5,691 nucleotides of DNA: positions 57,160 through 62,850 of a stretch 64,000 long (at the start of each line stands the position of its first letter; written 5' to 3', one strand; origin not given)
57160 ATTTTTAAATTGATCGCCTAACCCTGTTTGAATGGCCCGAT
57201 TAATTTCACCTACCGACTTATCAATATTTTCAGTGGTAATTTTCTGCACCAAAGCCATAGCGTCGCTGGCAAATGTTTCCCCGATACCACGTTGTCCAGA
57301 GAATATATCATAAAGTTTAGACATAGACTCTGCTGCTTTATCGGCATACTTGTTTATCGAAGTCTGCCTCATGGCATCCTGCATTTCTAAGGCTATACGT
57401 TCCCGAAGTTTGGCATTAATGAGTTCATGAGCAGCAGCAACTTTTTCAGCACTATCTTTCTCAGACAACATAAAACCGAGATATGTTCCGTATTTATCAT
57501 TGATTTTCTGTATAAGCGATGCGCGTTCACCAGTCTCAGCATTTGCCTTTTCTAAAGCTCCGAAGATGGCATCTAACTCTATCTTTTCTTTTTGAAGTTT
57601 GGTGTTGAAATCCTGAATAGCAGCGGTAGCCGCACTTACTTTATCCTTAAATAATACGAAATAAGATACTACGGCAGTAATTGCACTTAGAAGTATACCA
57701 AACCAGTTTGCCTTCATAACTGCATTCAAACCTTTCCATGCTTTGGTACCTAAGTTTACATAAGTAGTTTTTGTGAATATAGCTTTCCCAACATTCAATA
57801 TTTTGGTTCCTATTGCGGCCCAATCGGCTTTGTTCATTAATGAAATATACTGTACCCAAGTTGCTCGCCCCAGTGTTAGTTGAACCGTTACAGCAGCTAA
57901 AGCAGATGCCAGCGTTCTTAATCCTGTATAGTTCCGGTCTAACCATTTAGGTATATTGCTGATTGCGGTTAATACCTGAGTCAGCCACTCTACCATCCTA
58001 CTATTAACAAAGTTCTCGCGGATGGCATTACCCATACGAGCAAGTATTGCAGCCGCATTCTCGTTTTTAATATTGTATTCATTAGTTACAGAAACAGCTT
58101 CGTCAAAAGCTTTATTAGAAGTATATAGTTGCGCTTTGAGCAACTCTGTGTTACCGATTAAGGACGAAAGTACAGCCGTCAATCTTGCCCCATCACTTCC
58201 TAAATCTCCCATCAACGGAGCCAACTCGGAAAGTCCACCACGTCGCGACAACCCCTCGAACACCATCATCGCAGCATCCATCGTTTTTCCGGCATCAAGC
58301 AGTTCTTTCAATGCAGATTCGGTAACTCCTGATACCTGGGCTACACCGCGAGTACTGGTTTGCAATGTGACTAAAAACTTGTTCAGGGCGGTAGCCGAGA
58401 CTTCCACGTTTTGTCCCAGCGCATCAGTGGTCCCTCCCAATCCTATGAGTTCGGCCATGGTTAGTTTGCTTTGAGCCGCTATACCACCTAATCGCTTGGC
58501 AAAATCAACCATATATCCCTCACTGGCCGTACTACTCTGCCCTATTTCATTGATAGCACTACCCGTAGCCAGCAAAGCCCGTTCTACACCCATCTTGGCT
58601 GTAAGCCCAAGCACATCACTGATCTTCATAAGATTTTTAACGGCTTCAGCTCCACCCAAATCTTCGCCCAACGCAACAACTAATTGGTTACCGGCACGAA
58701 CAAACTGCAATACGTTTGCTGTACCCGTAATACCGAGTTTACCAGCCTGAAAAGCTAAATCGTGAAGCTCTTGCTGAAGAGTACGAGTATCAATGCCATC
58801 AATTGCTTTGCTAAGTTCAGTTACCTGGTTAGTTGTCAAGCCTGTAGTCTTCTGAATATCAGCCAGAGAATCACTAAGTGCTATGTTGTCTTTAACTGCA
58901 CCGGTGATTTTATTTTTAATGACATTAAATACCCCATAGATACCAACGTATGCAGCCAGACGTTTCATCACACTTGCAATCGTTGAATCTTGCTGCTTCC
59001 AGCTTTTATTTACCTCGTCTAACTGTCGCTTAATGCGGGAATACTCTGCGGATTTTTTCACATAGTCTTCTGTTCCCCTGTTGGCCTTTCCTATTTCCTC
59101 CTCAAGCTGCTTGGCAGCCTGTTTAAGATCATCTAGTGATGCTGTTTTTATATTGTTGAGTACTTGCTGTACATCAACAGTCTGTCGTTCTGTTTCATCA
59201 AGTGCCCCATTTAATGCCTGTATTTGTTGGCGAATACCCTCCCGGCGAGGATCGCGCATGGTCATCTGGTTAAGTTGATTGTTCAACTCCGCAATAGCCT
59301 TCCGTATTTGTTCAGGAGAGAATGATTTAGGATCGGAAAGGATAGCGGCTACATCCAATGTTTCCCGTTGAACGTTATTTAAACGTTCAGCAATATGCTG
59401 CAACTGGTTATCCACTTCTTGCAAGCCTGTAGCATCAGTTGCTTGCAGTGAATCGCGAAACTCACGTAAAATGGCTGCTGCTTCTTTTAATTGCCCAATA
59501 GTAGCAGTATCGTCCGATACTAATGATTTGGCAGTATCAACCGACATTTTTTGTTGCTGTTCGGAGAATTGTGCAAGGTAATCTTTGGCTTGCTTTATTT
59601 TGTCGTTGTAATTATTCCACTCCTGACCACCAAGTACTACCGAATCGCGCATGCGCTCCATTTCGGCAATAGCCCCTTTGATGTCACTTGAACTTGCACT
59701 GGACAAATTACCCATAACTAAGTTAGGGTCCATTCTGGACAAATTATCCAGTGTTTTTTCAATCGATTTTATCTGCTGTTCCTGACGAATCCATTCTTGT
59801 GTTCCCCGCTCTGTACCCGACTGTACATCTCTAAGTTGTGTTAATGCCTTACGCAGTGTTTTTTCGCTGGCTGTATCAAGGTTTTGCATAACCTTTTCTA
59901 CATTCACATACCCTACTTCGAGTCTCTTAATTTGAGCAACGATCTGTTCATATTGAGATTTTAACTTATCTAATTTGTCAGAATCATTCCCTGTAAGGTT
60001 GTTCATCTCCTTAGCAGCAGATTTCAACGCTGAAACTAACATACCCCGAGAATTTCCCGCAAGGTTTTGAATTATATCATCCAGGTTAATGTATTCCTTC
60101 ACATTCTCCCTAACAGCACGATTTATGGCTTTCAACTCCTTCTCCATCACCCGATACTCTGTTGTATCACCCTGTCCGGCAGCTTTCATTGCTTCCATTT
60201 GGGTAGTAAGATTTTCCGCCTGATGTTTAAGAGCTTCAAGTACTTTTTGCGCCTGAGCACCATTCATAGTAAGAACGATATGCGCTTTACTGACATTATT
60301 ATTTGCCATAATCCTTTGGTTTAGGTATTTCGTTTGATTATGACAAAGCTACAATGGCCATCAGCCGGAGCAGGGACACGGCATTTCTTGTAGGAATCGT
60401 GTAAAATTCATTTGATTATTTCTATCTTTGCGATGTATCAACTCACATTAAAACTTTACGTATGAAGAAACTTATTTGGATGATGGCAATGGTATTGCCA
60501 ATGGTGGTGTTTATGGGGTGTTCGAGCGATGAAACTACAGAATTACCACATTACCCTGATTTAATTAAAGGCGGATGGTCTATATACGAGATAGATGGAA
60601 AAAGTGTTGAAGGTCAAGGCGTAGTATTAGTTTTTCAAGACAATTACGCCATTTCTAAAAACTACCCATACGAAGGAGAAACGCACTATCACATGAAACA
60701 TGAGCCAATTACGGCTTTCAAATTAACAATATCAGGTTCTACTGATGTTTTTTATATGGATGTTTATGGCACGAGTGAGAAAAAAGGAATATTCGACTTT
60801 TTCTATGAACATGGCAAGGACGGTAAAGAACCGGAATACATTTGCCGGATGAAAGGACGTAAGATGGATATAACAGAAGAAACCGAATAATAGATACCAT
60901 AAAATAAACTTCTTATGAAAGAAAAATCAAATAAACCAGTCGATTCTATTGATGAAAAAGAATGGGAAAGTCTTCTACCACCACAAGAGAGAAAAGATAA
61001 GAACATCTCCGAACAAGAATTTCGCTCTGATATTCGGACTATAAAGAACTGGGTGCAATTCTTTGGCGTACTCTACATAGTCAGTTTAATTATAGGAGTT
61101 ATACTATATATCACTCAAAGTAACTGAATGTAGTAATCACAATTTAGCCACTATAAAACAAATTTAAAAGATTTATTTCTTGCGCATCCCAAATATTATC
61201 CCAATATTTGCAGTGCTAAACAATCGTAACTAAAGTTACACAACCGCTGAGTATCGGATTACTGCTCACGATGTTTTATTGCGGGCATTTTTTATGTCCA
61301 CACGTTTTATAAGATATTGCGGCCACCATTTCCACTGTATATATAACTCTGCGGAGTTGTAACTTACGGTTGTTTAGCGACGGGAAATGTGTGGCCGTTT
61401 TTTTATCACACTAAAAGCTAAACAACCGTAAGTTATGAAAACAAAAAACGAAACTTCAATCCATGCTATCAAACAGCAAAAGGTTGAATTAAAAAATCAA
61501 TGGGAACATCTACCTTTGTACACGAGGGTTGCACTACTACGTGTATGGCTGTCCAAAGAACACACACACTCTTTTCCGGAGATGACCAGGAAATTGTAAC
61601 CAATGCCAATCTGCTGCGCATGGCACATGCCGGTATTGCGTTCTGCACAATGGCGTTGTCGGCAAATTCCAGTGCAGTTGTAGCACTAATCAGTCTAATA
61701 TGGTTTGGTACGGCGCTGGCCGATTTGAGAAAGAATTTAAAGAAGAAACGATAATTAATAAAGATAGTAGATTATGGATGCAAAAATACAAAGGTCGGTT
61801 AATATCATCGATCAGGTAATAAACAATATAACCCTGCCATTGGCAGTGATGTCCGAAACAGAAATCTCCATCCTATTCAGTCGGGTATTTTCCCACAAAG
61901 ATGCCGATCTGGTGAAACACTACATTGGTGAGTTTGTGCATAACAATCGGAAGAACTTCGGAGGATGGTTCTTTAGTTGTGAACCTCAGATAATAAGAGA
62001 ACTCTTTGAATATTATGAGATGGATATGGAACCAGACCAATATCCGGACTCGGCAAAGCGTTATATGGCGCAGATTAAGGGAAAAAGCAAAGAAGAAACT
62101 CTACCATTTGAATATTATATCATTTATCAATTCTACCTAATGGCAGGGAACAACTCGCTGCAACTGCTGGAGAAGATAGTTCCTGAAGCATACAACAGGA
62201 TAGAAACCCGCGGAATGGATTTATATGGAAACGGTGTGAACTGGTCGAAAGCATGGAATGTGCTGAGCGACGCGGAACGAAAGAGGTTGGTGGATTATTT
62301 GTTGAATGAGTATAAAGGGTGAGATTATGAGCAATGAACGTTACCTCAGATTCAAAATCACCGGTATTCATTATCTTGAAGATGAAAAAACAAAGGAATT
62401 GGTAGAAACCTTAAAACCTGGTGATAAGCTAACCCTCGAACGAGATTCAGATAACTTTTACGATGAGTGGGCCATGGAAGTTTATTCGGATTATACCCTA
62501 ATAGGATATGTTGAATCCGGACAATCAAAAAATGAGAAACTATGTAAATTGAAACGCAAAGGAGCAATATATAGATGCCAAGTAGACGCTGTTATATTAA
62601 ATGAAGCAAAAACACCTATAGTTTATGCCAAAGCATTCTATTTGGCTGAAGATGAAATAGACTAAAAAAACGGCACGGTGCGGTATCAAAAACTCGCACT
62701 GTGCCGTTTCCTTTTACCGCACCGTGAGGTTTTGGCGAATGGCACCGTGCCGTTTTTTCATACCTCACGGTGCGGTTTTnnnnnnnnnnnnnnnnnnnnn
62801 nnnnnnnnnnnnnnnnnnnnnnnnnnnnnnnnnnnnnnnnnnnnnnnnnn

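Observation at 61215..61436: Inverted-repeat-flanked ~100-bp segment upstream of a small gene: candidate invertible switch or operator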

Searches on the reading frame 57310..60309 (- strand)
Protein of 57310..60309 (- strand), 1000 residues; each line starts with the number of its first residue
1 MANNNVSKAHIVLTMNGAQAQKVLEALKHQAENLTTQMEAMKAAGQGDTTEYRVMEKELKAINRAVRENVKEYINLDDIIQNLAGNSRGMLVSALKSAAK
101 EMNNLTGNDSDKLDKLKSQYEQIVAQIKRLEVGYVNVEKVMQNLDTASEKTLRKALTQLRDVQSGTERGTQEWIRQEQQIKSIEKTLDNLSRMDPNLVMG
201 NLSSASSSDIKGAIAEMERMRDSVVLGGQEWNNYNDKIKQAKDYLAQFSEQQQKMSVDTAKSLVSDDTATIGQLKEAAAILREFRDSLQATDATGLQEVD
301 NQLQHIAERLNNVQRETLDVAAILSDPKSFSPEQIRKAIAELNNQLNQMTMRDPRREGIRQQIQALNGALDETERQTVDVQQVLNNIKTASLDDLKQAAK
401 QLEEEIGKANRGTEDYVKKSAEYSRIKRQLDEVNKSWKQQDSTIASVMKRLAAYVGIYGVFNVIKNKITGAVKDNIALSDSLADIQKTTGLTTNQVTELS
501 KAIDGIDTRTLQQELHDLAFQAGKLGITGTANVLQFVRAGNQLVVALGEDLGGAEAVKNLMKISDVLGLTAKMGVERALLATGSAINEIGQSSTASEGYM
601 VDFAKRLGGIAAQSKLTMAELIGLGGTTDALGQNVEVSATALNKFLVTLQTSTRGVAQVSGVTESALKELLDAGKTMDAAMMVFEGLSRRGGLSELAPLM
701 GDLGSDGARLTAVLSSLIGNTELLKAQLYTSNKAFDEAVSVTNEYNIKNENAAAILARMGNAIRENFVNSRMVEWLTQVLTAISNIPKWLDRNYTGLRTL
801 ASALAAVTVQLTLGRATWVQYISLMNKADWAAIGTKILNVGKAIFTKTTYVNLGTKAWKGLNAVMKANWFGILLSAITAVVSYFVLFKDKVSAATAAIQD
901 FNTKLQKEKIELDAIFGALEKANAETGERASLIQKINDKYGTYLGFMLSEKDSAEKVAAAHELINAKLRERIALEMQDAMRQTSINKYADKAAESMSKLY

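Call 49: search_dna_similar(query=window:57310-60309:-, collection=phages, mode=protein, max_evalue=0.00001, max_rows=15)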
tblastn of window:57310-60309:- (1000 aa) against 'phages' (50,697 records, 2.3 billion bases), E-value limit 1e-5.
Records with a match: 74; places in all: 74; records where one place covers at least 80% of the query: 0.
Best place of each record, by identity: <60% 74.
By first word of the organism name: Staphylococcus 32; Flavobacterium 14; Bacteriophage 12; Vibrio 4; Microcystis 2; Shewanella 2; Streptococcus 2; Christensenellales 2; Psychrobacter 2; Pseudoalteromonas 1; and 1 more.
By host as written in the record: Staphylococcus sp. 14; - 5; Shewanella 4; Helicobacter salomonis 4; Helicobacter bizzozeronii 3; Flavobacterium sp. LMO6 2; Flavobacterium psychrophilum MH1 2; Microcystis sp. 2; and 28 more.
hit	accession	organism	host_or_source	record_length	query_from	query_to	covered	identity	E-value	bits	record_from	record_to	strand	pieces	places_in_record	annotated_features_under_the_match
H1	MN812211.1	Flavobacterium phage vB_FspS_laban6-1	Flavobacterium sp. LMO6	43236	328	950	62%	26.7%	8e-43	176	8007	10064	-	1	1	tail tape measure protein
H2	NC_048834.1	Flavobacterium phage vB_FspS_laban6-1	Flavobacterium sp. LMO6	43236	328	950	62%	26.7%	8e-43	176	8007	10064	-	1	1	tail length tape measure protein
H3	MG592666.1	Vibrio phage 2.096.O._10N.286.48.B5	Shewanella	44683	112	761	65%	24.6%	1e-9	69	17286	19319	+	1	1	coil containing protein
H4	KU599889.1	Flavobacterium phage 1H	Flavobacterium psychrophilum MH1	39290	391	945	56%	27.4%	2e-37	159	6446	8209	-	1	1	structural protein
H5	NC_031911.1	Flavobacterium phage 1H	Flavobacterium psychrophilum MH1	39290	391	945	56%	27.4%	2e-37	159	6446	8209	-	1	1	tail length tape measure protein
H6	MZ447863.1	Microcystis phage Mea-Yong924-1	Microcystis sp.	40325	390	815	43%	34.8%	2e-66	251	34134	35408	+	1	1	hypothetical protein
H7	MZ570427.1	Microcystis phage Mae-Yong924-2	Microcystis sp.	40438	390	815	43%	34.8%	2e-66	251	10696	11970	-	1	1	minor tail protein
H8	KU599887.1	Flavobacterium phage 2A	Flavobacterium psychrophilum A2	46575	412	939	53%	25.0%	2e-30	137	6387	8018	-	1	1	structural protein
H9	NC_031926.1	Flavobacterium phage 2A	Flavobacterium psychrophilum A2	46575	412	939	53%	25.0%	2e-30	137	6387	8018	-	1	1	tail length tape measure protein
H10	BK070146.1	Bacteriophage sp.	Helicobacter sp. MIT 05-5293 genome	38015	361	917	56%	23.2%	1e-7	62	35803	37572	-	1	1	phage tail tape measure protein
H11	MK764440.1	Flavobacterium phage FPSV-F7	Flavobacterium psychrophilum 990512-1/1B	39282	412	908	50%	25.6%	2e-30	136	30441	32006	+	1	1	tail tape measure protein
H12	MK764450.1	Flavobacterium phage FPSV-D35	Flavobacterium psychrophilum FPS-D15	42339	412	908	50%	25.3%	1e-30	137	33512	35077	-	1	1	tail tape measure protein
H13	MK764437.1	Flavobacterium phage FPSV-D15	Flavobacterium psychrophilum FPS-D10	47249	412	908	50%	25.3%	1e-30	137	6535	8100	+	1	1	tail tape measure protein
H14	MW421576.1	Flavobacterium phage FPSV-D17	Flavobacterium psychrophilum strain ...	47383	412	908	50%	25.3%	1e-30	137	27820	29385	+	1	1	record has no annotation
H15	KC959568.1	Flavobacterium phage 6H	Flavobacterium psychrophilum strain MH1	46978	527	945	42%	26.9%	3e-24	116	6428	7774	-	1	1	putative phage tail protein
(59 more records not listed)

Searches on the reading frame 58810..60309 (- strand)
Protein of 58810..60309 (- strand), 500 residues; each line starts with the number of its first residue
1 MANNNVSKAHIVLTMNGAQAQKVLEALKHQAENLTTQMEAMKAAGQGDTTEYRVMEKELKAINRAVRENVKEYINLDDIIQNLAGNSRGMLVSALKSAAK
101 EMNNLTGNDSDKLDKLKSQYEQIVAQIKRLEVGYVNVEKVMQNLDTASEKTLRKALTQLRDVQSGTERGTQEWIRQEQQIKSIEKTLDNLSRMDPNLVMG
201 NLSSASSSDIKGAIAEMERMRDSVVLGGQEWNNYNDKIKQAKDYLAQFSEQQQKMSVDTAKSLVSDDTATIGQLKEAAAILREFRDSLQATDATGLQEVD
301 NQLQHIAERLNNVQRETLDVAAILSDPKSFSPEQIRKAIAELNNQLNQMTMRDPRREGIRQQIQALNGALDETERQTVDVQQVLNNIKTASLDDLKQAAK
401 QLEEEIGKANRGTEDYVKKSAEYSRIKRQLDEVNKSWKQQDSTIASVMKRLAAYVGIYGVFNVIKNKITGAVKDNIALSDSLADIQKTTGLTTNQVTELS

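Call 20: find_related_loci(query=window:58810-60309:-, collection=viral_contigs, flank=6000)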
Query window:58810-60309:- (500 aa) in viral_contigs; peptide patterns used: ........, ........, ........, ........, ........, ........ (x = any residue, [..] = any of these).
3 stretches matched a pattern, but none encodes a relative of the query by tblastn (E <= 1e-3).

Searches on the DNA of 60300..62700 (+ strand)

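Call 5: search_rna_families(source=window, start=60900, end=61800, threshold=evalue, max_evalue=10, show_alignments=3)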
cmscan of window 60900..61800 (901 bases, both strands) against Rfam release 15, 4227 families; matches with E-value up to 10: 14.
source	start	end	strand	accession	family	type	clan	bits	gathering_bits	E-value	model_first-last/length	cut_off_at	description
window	61354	61441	+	RF00237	mir-9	Gene; miRNA;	-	23.7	58.6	0.11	1-78/78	no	mir-9/mir-79 microRNA precursor family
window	61354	61441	-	RF00237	mir-9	Gene; miRNA;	-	23.5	58.6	0.12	1-78/78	no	mir-9/mir-79 microRNA precursor family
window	61357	61438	+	RF03258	mir-4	Gene; miRNA;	-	23.3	70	0.079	1-81/81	no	mir-4 microRNA precursor family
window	61359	61436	-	RF03487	mir-4423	Gene; miRNA;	-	20.2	78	0.34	1-80/80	no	mir-4423 microRNA precursor family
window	61200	61370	-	RF02187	ST7-OT4_1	Gene; lncRNA;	-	17.9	50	2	1-201/201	no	ST7 overlapping transcript 4 conserved region 1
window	61360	61435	-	RF04241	mir-5014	Gene; miRNA;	-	17.8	101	1.2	1-123/123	no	mir-5014 microRNA precursor family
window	61461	61548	-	RF00333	snoZ157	Gene; snRNA; snoRNA; CD-box;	CL00063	17.3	55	2.7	1-100/100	no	Small nucleolar RNA Z157/R69/R10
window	61382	61430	+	RF01074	RF_site1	Cis-reg; frameshift_element;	-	17.1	40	2.8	1-40/40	no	Putative RNA-dependent RNA polymerase ribosomal frameshift site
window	61265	61294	+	RF00505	RydC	Gene; sRNA;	-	16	48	5.3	1-64/64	no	RydC RNA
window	61360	61435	-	RF04099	MIR837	Gene; miRNA;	-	15.7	117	5.9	1-122/122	no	MIR837 microRNA precursor family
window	61365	61432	+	RF03973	mir-5615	Gene; miRNA;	-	15.1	82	8.6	1-61/61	no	mir-5615 microRNA precursor family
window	61363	61430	-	RF03973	mir-5615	Gene; miRNA;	-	15.1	82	8.8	1-61/61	no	mir-5615 microRNA precursor family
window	61038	61169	-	RF01488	rli49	Gene; sRNA;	-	14.3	40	9.6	1-163/163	no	Listeria sRNA rli49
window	61360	61435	+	RF04128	MIR8562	Gene; miRNA;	-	13.7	211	9.8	1-242/242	no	MIR8562 microRNA precursor family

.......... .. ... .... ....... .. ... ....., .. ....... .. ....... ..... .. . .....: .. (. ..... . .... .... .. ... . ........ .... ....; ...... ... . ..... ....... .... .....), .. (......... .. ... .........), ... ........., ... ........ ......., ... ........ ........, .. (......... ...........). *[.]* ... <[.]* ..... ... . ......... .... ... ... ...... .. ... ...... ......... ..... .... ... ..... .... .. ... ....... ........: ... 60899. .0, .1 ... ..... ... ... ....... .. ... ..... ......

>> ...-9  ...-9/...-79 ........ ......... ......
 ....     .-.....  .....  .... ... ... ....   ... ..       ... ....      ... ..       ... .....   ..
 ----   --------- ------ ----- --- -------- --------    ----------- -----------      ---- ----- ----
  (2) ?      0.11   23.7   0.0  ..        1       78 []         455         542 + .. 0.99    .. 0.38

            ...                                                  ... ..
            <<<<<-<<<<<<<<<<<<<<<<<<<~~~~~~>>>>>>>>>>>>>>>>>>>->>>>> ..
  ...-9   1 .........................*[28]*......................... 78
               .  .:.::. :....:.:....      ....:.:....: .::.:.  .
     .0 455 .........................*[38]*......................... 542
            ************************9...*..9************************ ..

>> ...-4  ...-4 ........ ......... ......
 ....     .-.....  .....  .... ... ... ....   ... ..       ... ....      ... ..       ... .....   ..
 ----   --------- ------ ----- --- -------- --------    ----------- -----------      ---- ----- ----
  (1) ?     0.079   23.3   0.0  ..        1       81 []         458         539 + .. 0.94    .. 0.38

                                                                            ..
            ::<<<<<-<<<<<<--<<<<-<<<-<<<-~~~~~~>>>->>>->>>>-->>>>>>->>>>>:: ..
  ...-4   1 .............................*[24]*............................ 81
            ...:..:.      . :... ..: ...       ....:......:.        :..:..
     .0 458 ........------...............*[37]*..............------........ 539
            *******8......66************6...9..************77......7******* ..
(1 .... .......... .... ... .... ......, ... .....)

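Call 10: search_dna_similar(query=window:60300-62700:+, collection=phages, mode=distant, max_rows=30)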
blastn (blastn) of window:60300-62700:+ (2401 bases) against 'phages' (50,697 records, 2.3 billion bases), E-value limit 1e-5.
No match.

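Call 62: search_dna_similar(query=window:61170-61460:+, collection=phages, mode=distant, max_evalue=1, max_rows=15)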
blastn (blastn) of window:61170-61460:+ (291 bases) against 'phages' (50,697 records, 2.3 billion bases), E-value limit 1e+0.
Records with a match: 4; places in all: 4; records where one place covers at least 80% of the query: 0.
Best place of each record, by identity: >=99% 2; 90-95% 1; 80-90% 1.
By first word of the organism name: Serratia 1; Helicobacter 1; Enterococcus 1; Bacteriophage 1.
By host as written in the record: Serratia marcescens LVF3 1; Helicobacter pylori Pt11444 1; Enterococcus faecium 4995/20 1; - 1.
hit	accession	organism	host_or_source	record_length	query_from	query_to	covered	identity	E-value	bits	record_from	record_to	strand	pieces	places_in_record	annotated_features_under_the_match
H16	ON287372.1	Serratia phage vB_SmaS-Totoro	Serratia marcescens LVF3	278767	80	113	12%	88.2%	3e-1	41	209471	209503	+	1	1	hypothetical protein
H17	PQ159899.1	Helicobacter phage Pt11444_1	Helicobacter pylori Pt11444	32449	231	256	9%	92.3%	1e+0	39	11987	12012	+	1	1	putative crystallin beta/gamma motif-containing protein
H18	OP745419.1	Enterococcus phage 4995_1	Enterococcus faecium 4995/20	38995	269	290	8%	100.0%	3e-1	41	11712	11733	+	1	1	tyrosine-type recombinase/integrase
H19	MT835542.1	Bacteriophage sp.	human fecal samples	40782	111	131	7%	100.0%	1e+0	39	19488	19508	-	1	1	record has no annotation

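Call 63: search_dna_similar(query=window:61170-61460:+, collection=plasmids, mode=distant, max_evalue=1, max_rows=15)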
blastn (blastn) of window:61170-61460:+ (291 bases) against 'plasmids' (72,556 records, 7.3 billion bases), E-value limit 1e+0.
Records with a match: 1; places in all: 1; records where one place covers at least 80% of the query: 0.
Best place of each record, by identity: >=99% 1.
By first word of the organism name: Enterococcus 1.
By predicted mobility (MOB-suite, as given by PLSDB): non-mobilizable 1.
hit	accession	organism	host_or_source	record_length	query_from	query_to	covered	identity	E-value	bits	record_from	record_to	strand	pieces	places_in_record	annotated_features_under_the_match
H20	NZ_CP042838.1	Enterococcus sp. DA9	Homo sapiens,cell culture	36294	269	290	8%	100.0%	9e-1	41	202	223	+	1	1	site-specific integrase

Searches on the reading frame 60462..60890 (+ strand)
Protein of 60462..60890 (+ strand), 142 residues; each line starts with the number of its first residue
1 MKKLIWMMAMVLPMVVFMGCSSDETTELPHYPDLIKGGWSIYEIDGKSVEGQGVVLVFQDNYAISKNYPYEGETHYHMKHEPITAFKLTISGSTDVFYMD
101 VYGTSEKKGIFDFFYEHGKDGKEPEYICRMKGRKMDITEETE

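Call 13: search_protein_families(library=pfam, proteins=[window:60462-60890:+], max_evalue=0.01)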
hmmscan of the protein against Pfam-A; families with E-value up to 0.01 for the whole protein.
window:60462-60890:+ (142 aa): 0 families

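Call 14: search_protein_families(library=phrogs, proteins=[window:60462-60890:+], max_evalue=0.01)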
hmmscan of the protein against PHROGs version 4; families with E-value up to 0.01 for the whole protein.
window:60462-60890:+ (142 aa): 0 families

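Call 50: find_homologous_proteins(query=window:60462-60890:+, max_evalue=0.01)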
Query window:60462-60890:+ (142 aa): 1 proteins with E <= 0.01 among 11 candidates.
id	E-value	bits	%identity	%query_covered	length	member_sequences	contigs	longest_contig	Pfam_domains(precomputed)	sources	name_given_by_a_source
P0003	4.3e-93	327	100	100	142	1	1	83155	-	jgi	-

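Call 64: search_protein_families(library=padloc, proteins=[window:60462-60890:+], max_evalue=0.01)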
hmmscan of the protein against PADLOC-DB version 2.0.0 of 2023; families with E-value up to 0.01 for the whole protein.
window:60462-60890:+ (142 aa): 0 families

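Call 65: search_protein_families(library=ncbifam, proteins=[window:60462-60890:+], max_evalue=0.01)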
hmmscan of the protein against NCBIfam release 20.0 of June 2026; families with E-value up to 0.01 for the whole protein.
window:60462-60890:+ (142 aa): 0 families
